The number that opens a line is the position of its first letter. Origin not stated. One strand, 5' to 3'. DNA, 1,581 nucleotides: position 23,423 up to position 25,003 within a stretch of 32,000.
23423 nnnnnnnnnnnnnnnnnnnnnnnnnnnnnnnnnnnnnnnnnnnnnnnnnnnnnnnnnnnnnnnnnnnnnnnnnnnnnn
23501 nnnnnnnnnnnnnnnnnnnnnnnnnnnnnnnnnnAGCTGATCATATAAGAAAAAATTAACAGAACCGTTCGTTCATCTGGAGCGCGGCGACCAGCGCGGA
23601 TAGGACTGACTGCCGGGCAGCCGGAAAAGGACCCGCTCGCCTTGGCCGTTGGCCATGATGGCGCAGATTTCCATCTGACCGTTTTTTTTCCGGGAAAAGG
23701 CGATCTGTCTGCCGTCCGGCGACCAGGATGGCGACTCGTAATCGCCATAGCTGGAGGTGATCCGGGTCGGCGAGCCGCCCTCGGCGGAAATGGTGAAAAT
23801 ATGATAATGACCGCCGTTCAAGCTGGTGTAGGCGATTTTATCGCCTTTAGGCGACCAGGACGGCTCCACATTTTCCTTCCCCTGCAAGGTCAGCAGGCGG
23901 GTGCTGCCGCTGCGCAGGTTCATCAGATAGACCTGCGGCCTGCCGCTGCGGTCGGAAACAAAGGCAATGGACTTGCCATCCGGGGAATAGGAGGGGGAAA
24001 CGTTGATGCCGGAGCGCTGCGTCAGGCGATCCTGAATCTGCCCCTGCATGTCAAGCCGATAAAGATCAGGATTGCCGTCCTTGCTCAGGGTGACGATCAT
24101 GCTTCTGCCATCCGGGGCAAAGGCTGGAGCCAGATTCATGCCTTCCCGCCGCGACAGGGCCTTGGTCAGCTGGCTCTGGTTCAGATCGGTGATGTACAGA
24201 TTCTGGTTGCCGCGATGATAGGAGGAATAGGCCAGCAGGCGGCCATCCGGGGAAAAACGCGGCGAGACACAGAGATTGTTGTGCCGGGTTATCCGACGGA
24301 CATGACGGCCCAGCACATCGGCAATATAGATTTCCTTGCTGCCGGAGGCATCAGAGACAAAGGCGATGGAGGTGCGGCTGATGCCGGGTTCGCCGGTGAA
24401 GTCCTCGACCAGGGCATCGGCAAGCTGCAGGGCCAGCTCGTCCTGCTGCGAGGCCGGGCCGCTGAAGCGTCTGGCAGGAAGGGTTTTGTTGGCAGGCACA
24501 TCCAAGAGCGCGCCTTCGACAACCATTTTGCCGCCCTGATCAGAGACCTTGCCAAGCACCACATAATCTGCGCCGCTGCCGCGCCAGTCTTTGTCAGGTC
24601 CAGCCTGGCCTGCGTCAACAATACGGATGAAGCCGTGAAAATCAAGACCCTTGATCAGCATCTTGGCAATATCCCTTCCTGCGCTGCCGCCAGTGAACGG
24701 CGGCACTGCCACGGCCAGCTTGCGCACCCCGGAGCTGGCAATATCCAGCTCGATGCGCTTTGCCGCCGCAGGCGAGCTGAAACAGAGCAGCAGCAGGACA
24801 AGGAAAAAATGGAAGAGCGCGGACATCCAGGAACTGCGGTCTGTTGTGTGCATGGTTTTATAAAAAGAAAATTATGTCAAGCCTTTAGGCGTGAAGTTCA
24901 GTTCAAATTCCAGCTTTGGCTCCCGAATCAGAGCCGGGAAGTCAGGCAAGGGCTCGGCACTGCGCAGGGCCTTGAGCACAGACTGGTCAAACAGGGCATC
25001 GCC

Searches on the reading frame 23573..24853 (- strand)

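Call 18: search_protein_families(library=pfam, proteins=[window:23573-24853:-], max_evalue=0.001)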
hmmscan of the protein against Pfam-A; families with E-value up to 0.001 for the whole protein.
window:23573-24853:- (426 aa): 8 families
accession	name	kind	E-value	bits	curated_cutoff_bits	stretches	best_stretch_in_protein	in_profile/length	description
PF07676.18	PD40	-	1.4e-48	162.3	20.9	4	276-309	3-37/38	WD40-like Beta Propeller Repeat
PF00930.27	DPPIV_N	-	5.9e-13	48.7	22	0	170-230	20-76/354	Dipeptidyl peptidase IV (DPP IV) N-terminal region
PF25174.1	Beta-prop_THOC3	-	1.8e-12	47.3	305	1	244-347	53-151/272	THOC3 beta-propeller domain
PF04052.18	TolB_N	-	4.7e-08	33.5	22.4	1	35-124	2-105/106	TolB amino-terminal domain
PF14583.12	Pectate_lyase22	-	4.7e-07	29.3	30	0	284-313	353-382/386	Oligogalacturonate lyase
PF10647.15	Gmad1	-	5e-05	23.7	20.5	0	277-368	18-107/251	Lipoprotein LpqB beta-propeller domain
PF23414.1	Beta-prop_EML_2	-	0.00013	21.9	90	0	169-302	16-145/266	Echinoderm microtubule-associated protein second beta-propeller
PF25460.1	Beta-prop_Aladin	-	0.00083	19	171.1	0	290-390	119-215/340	Aladin seven-bladed propeller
